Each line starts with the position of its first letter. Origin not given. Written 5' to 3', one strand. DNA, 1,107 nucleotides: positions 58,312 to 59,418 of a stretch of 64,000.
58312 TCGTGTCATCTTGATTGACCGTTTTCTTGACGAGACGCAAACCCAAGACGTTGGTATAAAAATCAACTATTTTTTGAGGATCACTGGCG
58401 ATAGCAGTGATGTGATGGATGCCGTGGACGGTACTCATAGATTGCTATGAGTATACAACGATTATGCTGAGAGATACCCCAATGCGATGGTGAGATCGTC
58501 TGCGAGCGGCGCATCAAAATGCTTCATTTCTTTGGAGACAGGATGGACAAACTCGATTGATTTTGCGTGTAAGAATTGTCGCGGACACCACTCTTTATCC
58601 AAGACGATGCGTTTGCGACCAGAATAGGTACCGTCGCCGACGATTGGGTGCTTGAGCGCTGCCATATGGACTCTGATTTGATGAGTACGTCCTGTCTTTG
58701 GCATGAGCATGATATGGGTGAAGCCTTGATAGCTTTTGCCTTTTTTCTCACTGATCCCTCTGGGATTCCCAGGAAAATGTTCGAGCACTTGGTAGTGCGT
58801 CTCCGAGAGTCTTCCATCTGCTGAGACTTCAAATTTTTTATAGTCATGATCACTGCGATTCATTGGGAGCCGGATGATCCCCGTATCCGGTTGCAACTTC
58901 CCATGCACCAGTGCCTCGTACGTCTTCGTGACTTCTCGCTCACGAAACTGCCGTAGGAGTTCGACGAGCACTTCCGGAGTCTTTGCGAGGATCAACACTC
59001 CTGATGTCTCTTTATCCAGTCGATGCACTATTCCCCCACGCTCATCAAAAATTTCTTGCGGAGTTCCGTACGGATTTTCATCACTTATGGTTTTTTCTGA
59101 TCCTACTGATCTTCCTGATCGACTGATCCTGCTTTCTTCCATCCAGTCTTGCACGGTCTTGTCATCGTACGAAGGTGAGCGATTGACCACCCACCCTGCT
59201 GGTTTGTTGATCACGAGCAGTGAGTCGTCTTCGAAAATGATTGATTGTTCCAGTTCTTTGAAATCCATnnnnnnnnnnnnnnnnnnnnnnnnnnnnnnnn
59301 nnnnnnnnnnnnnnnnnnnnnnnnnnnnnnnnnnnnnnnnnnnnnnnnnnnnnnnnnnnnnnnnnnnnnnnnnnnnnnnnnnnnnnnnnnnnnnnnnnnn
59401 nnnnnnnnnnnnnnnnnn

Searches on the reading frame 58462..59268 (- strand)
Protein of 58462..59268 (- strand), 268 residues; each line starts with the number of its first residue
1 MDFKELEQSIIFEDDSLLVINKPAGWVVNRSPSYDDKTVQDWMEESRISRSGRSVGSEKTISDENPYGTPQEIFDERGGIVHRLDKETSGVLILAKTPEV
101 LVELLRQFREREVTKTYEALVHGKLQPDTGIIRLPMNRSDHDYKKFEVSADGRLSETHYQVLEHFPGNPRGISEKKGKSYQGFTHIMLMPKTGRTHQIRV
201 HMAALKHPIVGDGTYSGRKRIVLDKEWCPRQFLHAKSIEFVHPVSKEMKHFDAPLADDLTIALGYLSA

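Call 64: search_protein_families(library=pfam, proteins=[window:58462-59268:-], max_evalue=0.0001)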
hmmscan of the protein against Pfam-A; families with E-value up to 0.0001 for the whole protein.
window:58462-59268:- (268 aa): 1 family
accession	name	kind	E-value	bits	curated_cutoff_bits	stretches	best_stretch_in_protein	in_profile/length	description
PF00849.27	PseudoU_synth_2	-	2.4e-30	106.2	26.8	1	17-204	2-152/152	RNA pseudouridylate synthase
